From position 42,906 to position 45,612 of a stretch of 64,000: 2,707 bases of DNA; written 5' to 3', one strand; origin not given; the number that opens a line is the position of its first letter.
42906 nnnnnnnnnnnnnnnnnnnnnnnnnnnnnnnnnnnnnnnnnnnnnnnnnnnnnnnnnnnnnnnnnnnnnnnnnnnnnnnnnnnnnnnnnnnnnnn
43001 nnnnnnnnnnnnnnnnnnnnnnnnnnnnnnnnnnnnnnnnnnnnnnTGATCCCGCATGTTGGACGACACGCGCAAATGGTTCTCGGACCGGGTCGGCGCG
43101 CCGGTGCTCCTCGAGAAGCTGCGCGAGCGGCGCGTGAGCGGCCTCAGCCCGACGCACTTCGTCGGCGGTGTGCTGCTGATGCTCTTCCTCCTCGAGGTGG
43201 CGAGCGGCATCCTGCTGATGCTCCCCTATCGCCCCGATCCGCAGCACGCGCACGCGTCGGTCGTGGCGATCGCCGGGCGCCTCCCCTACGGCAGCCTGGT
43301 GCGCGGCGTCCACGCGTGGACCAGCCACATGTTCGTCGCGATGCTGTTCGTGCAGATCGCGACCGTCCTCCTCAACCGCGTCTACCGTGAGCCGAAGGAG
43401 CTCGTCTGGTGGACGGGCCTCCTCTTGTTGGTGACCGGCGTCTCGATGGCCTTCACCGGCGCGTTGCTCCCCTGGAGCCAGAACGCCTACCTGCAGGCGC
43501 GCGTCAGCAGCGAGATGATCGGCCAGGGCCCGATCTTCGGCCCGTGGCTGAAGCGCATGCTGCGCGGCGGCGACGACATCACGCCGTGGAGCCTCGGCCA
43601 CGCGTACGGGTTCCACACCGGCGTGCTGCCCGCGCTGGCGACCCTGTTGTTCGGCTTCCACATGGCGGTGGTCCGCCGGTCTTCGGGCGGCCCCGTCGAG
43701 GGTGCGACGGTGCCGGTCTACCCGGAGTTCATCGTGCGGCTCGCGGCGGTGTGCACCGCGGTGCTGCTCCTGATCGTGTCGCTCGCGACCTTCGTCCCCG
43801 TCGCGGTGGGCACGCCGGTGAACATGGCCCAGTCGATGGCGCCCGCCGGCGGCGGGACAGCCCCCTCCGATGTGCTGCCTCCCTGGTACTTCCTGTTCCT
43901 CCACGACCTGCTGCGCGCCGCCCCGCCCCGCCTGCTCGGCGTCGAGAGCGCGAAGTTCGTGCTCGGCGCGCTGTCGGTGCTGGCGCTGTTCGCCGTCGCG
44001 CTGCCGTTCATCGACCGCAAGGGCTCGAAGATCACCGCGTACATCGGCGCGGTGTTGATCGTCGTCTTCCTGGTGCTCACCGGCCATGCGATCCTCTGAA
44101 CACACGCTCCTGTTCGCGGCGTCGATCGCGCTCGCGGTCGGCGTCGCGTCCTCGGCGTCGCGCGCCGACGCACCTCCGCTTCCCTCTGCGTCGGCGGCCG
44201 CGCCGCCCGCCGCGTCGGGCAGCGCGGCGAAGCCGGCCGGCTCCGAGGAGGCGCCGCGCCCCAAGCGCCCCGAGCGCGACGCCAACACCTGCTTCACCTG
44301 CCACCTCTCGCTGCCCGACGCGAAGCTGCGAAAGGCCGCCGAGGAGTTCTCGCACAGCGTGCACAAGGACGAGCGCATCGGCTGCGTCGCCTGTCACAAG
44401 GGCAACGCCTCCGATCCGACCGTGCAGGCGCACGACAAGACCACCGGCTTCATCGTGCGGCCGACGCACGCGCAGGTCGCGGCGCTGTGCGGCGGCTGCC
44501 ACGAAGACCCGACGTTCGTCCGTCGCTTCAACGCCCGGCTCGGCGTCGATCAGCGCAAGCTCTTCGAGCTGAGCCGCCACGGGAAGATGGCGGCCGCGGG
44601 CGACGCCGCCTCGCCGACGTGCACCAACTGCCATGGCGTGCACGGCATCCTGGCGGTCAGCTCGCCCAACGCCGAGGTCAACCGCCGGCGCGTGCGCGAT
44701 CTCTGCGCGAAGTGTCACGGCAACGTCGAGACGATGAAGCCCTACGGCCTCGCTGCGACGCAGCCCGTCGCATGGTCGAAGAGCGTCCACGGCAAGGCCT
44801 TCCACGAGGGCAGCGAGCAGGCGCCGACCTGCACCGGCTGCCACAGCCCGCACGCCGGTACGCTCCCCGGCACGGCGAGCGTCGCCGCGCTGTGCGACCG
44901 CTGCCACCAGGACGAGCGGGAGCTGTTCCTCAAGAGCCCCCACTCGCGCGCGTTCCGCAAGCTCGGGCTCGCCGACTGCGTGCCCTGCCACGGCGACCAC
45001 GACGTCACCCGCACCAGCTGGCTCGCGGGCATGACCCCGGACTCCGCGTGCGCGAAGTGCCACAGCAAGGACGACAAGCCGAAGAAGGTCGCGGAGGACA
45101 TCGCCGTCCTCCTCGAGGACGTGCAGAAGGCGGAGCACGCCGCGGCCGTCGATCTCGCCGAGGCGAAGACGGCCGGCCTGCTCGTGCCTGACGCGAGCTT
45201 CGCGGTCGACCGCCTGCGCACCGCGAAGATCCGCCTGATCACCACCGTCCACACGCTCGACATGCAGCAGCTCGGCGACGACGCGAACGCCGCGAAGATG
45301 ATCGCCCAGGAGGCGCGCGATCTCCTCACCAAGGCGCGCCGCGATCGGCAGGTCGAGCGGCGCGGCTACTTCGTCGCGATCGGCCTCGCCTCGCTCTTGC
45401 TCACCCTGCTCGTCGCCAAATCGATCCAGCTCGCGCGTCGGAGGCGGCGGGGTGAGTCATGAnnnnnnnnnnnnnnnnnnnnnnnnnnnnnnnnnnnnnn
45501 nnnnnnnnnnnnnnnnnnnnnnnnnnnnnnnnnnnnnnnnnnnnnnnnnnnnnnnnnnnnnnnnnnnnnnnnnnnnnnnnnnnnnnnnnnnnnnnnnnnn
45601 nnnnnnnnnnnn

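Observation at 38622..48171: Divergent ten-gene multiheme electron-transfer supercluster: Rieske/cytochrome b with 9-heme and about 34-heme cytochromes, back to back with a tetraheme-NrfC-NrfD quinol module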

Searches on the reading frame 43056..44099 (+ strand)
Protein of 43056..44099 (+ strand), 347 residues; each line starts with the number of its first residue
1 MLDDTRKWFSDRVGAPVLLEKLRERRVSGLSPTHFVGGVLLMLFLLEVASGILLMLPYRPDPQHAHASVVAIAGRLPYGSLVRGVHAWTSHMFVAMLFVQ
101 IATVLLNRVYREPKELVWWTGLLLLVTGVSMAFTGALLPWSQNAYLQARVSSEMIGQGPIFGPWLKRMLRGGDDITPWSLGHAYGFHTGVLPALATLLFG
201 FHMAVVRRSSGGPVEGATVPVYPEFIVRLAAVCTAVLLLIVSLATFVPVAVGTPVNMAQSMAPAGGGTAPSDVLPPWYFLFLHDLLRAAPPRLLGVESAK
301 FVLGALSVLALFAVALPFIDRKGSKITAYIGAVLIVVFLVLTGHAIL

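Call 4: search_protein_families(library=pfam, max_evalue=0.01, proteins=[window:43056-44099:+])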
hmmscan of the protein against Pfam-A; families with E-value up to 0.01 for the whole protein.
window:43056-44099:+ (347 aa): 3 families
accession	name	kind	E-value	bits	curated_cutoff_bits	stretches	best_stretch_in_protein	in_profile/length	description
PF00033.24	Cytochrome_B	-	1.2e-31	110.5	27.2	1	31-208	11-187/189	Cytochrome b/b6/petB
PF13631.11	Cytochrom_B_N_2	-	5.1e-26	92.1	27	1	92-254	2-169/169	Cytochrome b(N-terminal)/b6/petB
PF00032.22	Cytochrom_B_C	-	2.6e-07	31.2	20.7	1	268-342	6-72/102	Cytochrome b(C-terminal)/b6/petD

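Call 5: search_protein_families(library=ncbifam, max_evalue=0.01, proteins=[window:43056-44099:+])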
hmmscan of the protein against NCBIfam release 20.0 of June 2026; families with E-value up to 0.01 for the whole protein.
window:43056-44099:+ (347 aa): 5 families
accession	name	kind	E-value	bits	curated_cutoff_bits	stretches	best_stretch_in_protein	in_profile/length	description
NF040969.1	cytb_ExtP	equivalog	1.2e-44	152.6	290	1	31-210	22-201/205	selenite/tellurite reduction operon b-type cytochrome ExtP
NF002990.0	PRK03735.1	subfamily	1.6e-39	136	325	1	35-209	43-217/223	cytochrome b6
NF050120.1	bc1_QcrB_actin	exception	3.2e-19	69.2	500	1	64-322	73-340/458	cytochrome bc1 complex cytochrome b subunit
NF041076.1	cyt_b_SoxC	equivalog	1.5e-15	57.1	740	2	35-205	29-194/542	proton pump complex cytochrome B SoxC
TIGR01156.1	cytb6_f_IV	equivalog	6.2e-05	22.9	127.05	1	238-342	43-137/160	cytochrome b6-f complex subunit IV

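Call 26: search_solved_structures(query=window:43056-44099:+, max_evalue=0.001, show_alignments=1)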
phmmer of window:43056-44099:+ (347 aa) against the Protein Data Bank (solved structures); distinct sequences matched with E-value up to 0.001: 54.
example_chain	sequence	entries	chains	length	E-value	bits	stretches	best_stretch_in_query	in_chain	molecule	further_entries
2zt9_A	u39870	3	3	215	4.1e-31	112.1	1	6-210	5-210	Cytochrome b6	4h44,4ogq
7r0w_I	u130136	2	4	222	1.2e-30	110.6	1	7-210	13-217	Cytochrome b6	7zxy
1vf5_A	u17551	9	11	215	2.4e-30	109.5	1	6-210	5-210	CYTOCHROME B6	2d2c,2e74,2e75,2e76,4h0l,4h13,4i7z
6rqf_I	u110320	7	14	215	1.5e-29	106.9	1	7-210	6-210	Cytochrome b6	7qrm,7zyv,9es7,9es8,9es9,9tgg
1q90_B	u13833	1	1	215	2.6e-29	106.1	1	7-210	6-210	Cytochrome b6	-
6kls_B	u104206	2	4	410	1.8e-25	93.5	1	21-339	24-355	cytochrome b subunit | Cytochrome b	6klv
6q9e_b1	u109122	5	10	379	3.5e-25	92.5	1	35-314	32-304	Cytochrome b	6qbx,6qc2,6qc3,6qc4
5j4z_AC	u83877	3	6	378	3.8e-25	92.4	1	35-313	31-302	Cytochrome b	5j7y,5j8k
8zos_A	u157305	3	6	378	1.6e-24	90.4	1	35-299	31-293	Cytochrome b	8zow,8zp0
5gup_w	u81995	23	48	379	1.6e-24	90.4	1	35-299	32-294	Cytochrome b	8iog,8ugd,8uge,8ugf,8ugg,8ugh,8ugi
2qjp_A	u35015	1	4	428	4.8e-24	88.8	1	36-313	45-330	Cytochrome b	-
6nin_A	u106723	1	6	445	4.9e-24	88.8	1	36-313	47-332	Cytochrome b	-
5kkz_A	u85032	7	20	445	5.2e-24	88.7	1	36-313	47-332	Cytochrome b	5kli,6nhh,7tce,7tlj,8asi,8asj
8smr_I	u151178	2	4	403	5.8e-24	88.5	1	33-333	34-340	Cytochrome b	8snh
5nmi_C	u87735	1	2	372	8e-24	88.1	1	35-311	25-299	Cytochrome b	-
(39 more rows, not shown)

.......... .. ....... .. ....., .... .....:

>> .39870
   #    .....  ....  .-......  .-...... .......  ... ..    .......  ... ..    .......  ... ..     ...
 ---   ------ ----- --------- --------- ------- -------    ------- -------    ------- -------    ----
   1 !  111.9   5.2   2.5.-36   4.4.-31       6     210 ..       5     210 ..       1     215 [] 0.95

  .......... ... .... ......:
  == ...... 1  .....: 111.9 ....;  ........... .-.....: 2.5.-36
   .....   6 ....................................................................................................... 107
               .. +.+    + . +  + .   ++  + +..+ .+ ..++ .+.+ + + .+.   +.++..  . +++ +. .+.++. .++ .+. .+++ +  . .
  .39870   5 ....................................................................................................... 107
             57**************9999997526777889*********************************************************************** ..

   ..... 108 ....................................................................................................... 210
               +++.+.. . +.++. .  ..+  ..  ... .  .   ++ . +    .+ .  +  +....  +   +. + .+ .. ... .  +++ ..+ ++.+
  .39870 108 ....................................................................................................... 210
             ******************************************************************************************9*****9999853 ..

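Call 37: find_homologous_proteins(query=window:43056-44099:+)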
Query window:43056-44099:+ (347 aa): 152 proteins with E <= 0.001 among 8000 candidates; the best 120 are listed.
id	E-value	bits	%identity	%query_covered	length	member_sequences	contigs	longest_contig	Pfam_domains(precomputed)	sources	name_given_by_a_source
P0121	6.0e-204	695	92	100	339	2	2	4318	PF00033.25,PF00032.23,PF13631.12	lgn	-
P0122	1.5e-159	549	73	100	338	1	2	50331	PF00033.25,PF00032.23,PF13631.12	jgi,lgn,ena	-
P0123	2.3e-152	526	69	100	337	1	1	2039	PF00033.25,PF00032.23,PF13631.12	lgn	-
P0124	8.6e-152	524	70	100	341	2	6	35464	PF00033.25,PF00032.23,PF13631.12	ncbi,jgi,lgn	-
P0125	7.6e-143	494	64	100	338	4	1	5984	PF00033.25,PF00032.23,PF13631.12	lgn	-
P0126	2.0e-142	493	64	100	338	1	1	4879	PF00033.25,PF13631.12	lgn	-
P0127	2.5e-141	489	62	100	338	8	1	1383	PF00033.25,PF13631.12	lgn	-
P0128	4.0e-138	479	60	100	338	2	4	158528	PF00033.25,PF00032.23,PF13631.12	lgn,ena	-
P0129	5.1e-137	475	61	100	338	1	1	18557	PF00033.25,PF00032.23,PF13631.12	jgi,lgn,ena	-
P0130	6.8e-137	475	61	100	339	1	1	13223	PF00033.25,PF13631.12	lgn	-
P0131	1.9e-130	454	61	97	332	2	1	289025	PF00033.25,PF13631.12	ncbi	ncbi:MAG: cytochrome b N-terminal domain-containing protein, partial [Polyangiaceae bacterium]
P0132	7.1e-125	435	59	99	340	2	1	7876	PF00033.25,PF13631.12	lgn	-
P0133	1.1e-122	428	59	99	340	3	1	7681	PF00033.25,PF13631.12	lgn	-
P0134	3.8e-121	423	57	99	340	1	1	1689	PF00033.25,PF13631.12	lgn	-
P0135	4.3e-121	423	58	99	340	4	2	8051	PF00033.25,PF13631.12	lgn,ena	-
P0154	4.9e-106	373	52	97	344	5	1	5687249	PF00033.25,PF00032.23,PF13631.12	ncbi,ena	-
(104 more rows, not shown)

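Call 39: find_encoding_contigs(protein=P0154, flank=10000, max_places=1)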
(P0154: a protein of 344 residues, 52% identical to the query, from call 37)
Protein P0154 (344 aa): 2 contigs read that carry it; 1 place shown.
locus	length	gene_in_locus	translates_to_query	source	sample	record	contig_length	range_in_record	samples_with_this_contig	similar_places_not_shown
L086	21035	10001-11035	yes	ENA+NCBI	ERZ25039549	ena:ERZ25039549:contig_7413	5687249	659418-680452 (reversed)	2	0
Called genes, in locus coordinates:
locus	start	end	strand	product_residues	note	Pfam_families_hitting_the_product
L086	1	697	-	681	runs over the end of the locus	PF13183:Fer4_8 (weak), PF13187:Fer4_9 (faint), PF13534:Fer4_17 (faint)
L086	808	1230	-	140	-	PF07238:PilZ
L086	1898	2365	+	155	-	PF07681:DoxX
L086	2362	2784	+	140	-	PF02635:DsrE (faint)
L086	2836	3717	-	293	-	PF00526:Dicty_CTDC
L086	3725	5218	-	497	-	PF00069:Pkinase, PF07714:PK_Tyr_Ser-Thr, PF01661:Macro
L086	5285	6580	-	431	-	PF03916:NrfD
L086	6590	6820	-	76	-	-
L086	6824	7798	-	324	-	PF12837:Fer4_6 (faint), PF13247:Fer4_11, PF12797:Fer4_2 (weak), PF00037:Fer4 (weak), PF12838:Fer4_7 (weak), PF13187:Fer4_9 (weak), PF13237:Fer4_10, PF13247:Fer4_11, +1 more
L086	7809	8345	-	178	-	PF14522:Cytochrome_C7 (faint), PF09699:Paired_CXXCH_1 (faint)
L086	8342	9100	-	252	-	-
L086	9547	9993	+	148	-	PF10399:UCR_Fe-S_N (weak), PF00355:Rieske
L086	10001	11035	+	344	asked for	PF00033:Cytochrome_B, PF13631:Cytochrom_B_N_2, PF00032:Cytochrom_B_C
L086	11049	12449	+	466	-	PF09699:Paired_CXXCH_1 (faint), PF14522:Cytochrome_C7 (faint), PF14537:Cytochrom_c3_2 (faint)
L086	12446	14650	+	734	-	PF02085:Cytochrom_CIII (faint), PF14522:Cytochrome_C7 (faint), PF14537:Cytochrom_c3_2 (weak)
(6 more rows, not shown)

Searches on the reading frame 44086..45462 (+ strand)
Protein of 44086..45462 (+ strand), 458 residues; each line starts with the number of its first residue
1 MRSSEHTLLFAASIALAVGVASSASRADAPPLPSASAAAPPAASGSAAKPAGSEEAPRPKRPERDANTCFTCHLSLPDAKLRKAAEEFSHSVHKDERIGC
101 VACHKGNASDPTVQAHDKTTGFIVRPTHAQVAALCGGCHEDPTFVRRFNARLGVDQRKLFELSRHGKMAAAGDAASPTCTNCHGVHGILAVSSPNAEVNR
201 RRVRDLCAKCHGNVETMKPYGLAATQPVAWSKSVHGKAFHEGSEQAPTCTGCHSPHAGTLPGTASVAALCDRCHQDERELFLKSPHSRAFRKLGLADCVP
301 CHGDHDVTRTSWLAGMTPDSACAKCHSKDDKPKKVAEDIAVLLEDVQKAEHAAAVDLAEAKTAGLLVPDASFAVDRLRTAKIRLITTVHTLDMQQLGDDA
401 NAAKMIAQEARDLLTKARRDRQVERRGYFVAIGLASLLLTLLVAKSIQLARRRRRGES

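Call 4: search_protein_families(library=pfam, max_evalue=0.01, proteins=[window:44086-45462:+])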
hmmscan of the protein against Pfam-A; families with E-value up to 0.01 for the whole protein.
window:44086-45462:+ (458 aa): 5 families
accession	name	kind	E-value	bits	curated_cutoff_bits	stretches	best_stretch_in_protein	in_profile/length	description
PF09699.15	Paired_CXXCH_1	-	7.1e-18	64.5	20.6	4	248-278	8-40/41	Doubled CXXCH motif (Paired_CXXCH_1)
PF14537.11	Cytochrom_c3_2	-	1.4e-12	48.3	25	2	177-275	7-79/79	Cytochrome c3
PF14522.11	Cytochrome_C7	-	2.4e-11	43.7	24.8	1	87-183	2-66/67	Cytochrome c7 and related cytochrome c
PF22678.1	Cytochrom_c_NrfB-like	-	6.1e-06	27.1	27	1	63-118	30-79/89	Cytochrome c-type protein NrfB-like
PF13435.11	Cytochrome_C554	-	1e-05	26.8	20.8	1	270-346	2-77/84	Cytochrome c554 and c-prime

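Call 5: search_protein_families(library=ncbifam, max_evalue=0.01, proteins=[window:44086-45462:+])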
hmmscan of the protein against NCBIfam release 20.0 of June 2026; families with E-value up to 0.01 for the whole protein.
window:44086-45462:+ (458 aa): 5 families
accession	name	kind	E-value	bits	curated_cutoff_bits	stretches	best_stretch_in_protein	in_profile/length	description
TIGR03508.1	decahem_SO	subfamily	2.4e-14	53.4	192.2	2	245-332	93-180/258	DmsE family decaheme c-type cytochrome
TIGR01905.1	paired_CXXCH_1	subfamily_domain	9.4e-12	44.7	25.2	2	178-215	8-40/41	doubled CXXCH domain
NF045713.1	CxxCH_16_HmcA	equivalog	1.9e-06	26.8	400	0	66-256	76-255/541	sulfate respiration complex hexadecaheme cytochrome HmcA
TIGR03153.1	cytochr_NrfH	equivalog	6.3e-05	23.1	134.2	0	128-215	49-137/138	cytochrome c nitrite reductase small subunit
NF052341.1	hydrazine_gamma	equivalog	0.0091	15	625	0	85-121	196-237/339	hydrazine synthase subunit gamma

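Call 53: search_solved_structures(query=window:44086-45462:+, max_evalue=0.1)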
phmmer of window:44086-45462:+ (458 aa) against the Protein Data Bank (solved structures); distinct sequences matched with E-value up to 0.1: 3.
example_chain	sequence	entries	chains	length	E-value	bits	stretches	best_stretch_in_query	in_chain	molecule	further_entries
1fgj_A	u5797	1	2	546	0.075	15.5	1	178-259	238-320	HYDROXYLAMINE OXIDOREDUCTASE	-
4fas_A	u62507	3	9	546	0.081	15.4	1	178-259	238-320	Hydroxylamine oxidoreductase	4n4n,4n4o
6m0p_A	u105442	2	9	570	0.086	15.3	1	178-259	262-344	Aerobic hydroxylamine oxidoreductase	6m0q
